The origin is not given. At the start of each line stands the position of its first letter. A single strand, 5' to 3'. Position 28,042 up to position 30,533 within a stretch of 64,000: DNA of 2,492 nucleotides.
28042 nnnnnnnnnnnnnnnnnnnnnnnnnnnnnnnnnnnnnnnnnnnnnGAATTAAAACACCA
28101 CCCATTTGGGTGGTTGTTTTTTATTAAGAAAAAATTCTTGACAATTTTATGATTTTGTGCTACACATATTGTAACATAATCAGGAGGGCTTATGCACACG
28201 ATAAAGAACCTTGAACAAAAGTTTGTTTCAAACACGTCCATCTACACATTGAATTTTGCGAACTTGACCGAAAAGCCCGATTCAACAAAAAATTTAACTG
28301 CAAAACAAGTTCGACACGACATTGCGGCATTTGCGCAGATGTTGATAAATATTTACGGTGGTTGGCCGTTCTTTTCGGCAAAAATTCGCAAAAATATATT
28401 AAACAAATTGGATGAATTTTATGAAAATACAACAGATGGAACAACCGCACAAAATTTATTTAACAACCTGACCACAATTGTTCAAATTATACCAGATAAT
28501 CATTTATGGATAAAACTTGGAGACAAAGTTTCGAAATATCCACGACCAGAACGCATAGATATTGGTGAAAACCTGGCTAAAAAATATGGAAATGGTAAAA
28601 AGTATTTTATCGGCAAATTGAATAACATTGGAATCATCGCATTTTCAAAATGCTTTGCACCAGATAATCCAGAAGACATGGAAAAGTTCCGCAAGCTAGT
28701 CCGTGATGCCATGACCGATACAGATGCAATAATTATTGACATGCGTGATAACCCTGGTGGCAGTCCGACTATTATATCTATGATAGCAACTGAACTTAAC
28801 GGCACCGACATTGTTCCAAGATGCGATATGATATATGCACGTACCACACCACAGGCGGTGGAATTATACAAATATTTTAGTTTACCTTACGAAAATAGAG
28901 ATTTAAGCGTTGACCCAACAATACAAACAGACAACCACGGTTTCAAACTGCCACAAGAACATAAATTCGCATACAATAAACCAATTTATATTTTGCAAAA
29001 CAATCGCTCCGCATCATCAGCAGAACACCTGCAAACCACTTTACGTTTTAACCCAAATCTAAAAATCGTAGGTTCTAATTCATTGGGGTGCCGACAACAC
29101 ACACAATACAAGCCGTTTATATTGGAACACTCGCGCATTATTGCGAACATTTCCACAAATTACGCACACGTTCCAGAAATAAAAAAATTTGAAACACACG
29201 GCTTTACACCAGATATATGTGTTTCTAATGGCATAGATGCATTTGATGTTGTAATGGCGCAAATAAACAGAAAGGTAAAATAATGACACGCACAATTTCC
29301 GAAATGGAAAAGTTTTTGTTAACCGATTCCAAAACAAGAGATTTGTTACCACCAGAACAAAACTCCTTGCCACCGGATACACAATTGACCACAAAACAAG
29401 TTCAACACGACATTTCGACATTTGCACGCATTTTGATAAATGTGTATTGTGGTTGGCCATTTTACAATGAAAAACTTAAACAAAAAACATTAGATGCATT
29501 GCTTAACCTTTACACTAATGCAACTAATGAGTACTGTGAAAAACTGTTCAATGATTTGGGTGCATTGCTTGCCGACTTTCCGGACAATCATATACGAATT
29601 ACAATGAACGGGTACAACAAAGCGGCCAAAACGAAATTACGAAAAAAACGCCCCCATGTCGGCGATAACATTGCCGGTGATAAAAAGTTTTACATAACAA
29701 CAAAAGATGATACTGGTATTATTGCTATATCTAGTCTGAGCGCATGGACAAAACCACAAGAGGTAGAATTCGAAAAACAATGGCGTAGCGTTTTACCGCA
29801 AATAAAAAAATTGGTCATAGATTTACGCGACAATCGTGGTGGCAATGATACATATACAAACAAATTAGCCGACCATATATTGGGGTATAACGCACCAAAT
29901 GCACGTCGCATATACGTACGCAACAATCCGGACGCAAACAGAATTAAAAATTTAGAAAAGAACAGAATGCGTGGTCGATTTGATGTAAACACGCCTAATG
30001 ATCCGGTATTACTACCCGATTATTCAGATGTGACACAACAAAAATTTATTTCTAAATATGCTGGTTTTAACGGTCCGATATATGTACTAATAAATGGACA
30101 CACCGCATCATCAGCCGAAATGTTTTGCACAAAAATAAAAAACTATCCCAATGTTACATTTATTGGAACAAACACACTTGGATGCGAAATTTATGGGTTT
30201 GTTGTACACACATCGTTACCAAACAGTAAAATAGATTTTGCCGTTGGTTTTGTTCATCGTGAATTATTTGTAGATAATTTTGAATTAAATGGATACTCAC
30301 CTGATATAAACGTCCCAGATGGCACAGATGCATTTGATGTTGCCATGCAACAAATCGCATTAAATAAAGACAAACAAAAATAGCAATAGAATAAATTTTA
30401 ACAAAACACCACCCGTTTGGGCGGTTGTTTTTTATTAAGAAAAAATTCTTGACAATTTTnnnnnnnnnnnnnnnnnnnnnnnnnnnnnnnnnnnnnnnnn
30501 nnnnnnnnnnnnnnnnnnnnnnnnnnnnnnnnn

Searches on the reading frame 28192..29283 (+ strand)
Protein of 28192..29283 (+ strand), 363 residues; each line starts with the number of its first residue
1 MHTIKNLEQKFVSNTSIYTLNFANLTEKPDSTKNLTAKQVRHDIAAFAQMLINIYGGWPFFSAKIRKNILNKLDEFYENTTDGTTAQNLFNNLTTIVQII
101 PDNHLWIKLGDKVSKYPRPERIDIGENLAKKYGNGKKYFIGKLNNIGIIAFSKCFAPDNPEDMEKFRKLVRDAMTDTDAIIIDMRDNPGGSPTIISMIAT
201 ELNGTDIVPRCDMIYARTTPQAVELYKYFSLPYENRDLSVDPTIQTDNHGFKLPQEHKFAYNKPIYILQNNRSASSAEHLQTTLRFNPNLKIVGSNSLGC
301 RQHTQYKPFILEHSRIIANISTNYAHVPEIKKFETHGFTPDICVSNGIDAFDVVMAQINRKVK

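Call 37: search_protein_families(library=pfam, proteins=[window:28192-29283:+], max_evalue=0.001)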
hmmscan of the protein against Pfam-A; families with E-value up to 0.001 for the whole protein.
window:28192-29283:+ (363 aa): 1 family
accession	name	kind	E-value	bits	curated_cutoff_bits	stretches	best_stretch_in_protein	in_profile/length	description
PF03572.23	Peptidase_S41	-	2.1e-16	60.4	24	1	146-343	2-164/165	Peptidase family S41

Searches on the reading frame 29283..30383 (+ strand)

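Call 37: search_protein_families(library=pfam, proteins=[window:29283-30383:+], max_evalue=0.001)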
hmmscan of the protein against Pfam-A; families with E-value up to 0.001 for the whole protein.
window:29283-30383:+ (366 aa): 1 family
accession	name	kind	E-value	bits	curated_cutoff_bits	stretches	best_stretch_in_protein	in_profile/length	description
PF03572.23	Peptidase_S41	-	1e-20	74.4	24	1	143-309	1-132/165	Peptidase family S41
